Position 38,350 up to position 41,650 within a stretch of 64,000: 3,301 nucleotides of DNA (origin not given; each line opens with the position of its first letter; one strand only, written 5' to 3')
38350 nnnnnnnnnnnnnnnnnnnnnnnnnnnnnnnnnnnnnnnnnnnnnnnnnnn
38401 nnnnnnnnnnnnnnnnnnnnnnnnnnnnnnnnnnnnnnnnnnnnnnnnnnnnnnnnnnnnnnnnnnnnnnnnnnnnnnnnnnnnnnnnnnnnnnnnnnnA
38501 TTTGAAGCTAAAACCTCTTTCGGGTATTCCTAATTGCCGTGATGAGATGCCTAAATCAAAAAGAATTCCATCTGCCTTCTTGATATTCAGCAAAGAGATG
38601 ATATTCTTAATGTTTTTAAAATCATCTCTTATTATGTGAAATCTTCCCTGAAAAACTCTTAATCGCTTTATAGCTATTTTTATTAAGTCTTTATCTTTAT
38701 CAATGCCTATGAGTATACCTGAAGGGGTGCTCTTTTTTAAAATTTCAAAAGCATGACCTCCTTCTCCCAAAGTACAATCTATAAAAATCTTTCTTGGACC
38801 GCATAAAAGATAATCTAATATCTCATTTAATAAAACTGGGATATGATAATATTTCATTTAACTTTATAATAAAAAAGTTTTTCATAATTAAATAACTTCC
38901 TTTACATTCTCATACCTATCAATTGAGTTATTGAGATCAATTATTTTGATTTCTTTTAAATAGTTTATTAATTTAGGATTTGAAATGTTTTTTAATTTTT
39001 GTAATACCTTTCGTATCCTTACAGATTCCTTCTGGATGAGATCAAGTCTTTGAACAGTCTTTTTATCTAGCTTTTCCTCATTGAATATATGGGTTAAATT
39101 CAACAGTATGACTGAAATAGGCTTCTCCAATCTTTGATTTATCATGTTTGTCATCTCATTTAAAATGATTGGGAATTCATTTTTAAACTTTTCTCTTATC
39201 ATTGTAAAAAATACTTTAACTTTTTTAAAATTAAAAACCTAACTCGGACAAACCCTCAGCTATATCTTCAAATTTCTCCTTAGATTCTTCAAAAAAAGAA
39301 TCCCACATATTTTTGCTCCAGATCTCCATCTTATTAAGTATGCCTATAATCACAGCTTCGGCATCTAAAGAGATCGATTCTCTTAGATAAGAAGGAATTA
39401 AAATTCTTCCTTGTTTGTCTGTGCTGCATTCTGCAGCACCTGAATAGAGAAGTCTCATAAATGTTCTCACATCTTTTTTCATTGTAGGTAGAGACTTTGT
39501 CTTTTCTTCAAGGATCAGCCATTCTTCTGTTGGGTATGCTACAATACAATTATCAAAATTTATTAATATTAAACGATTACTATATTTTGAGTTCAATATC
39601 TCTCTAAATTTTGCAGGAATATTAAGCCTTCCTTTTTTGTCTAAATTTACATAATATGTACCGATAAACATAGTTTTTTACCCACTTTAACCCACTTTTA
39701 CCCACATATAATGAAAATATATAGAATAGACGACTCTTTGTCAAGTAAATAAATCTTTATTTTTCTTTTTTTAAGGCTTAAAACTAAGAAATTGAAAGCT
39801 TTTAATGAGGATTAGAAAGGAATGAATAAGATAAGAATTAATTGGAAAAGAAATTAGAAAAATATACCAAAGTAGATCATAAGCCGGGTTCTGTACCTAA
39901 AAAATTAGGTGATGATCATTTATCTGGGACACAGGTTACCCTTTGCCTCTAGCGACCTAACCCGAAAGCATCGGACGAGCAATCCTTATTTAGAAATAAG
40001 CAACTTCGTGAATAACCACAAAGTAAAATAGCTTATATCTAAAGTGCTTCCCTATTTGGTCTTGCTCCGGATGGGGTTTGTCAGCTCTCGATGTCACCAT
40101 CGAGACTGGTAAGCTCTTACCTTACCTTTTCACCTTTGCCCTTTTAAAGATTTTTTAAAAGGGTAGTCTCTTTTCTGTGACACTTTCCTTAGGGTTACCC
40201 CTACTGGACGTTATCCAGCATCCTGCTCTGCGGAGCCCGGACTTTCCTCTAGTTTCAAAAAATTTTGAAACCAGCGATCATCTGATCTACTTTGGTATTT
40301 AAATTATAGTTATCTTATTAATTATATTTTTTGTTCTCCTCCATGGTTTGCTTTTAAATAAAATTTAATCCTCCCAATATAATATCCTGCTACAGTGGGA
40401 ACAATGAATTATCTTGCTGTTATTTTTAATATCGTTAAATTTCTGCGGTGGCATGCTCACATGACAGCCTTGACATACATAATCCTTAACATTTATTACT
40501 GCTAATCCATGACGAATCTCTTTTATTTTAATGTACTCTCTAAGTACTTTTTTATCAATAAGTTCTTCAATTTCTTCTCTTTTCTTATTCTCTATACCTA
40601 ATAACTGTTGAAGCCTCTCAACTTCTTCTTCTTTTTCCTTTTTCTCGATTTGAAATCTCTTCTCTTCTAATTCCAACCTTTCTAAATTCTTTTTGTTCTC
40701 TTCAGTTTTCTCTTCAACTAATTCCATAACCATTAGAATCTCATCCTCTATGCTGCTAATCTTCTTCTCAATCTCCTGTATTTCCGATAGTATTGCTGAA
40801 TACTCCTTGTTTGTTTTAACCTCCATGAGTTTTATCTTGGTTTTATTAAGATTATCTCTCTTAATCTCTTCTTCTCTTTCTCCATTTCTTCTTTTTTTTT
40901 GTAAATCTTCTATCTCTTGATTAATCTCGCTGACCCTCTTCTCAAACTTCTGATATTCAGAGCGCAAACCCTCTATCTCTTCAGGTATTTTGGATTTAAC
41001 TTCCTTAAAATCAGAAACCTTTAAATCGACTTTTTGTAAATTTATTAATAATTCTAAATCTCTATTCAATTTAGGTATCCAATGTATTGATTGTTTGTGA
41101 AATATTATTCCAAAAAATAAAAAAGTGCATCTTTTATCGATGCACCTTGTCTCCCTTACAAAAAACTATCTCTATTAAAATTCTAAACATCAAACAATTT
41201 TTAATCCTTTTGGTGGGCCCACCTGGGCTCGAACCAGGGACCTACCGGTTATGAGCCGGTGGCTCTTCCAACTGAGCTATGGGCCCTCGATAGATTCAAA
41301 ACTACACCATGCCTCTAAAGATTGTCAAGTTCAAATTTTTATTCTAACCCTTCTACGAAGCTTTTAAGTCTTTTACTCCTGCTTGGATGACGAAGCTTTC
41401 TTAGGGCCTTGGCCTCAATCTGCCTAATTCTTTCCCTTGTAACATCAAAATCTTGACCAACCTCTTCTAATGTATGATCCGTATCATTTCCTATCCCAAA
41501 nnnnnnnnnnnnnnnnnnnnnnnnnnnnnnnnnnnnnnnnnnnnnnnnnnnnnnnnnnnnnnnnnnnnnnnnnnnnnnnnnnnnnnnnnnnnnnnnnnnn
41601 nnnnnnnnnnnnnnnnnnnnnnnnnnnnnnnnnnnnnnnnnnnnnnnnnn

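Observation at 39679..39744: Triple GTGGG MraZ-box array abutting the mraZ start codon, with no SD, downstream of a consensus promoter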

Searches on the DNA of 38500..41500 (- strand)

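Call 4: search_rna_families(source=window, start=38500, end=41500, threshold=gathering)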
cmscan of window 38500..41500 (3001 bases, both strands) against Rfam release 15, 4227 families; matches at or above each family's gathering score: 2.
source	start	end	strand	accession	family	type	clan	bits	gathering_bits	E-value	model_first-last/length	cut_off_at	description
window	39865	40293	-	RF00010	RNaseP_bact_a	Gene; ribozyme;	CL00002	322.1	100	5.4e-106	1-367/367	no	Bacterial RNase P class A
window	41214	41286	-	RF00005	tRNA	Gene; tRNA;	CL00001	67.1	29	9.3e-14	1-71/71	no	tRNA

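Call 39: search_rna_families(sources=[L001, L003, L004, L099, L089, L090, L096, L091, L093, L008], threshold=gathering)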
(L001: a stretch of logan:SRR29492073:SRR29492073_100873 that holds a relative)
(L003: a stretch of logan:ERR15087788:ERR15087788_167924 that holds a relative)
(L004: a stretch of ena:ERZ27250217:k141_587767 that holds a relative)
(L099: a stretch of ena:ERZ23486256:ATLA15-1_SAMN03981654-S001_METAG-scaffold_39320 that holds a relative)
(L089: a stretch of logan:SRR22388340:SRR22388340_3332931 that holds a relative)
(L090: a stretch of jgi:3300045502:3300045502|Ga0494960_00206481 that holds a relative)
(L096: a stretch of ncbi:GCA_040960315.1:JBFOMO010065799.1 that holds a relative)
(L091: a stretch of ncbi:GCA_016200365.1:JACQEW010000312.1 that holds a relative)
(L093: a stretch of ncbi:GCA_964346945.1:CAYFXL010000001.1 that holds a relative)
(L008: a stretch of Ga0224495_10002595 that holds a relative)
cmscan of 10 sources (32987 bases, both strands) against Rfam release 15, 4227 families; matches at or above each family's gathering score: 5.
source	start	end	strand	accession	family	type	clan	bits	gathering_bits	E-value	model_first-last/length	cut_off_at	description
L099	160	550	+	RF00010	RNaseP_bact_a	Gene; ribozyme;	CL00002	323.6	100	1.8e-105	1-367/367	no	Bacterial RNase P class A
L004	1882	2301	+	RF00010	RNaseP_bact_a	Gene; ribozyme;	CL00002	318.2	100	1.3e-103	1-367/367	no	Bacterial RNase P class A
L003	1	246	+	RF00010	RNaseP_bact_a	Gene; ribozyme;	CL00002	159.2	100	9.6e-50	153-367/367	5'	Bacterial RNase P class A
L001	1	216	+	RF00010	RNaseP_bact_a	Gene; ribozyme;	CL00002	100.2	100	9.7e-30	208-367/367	5'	Bacterial RNase P class A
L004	399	471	+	RF00005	tRNA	Gene; tRNA;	CL00001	64.7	29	4.5e-12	1-71/71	no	tRNA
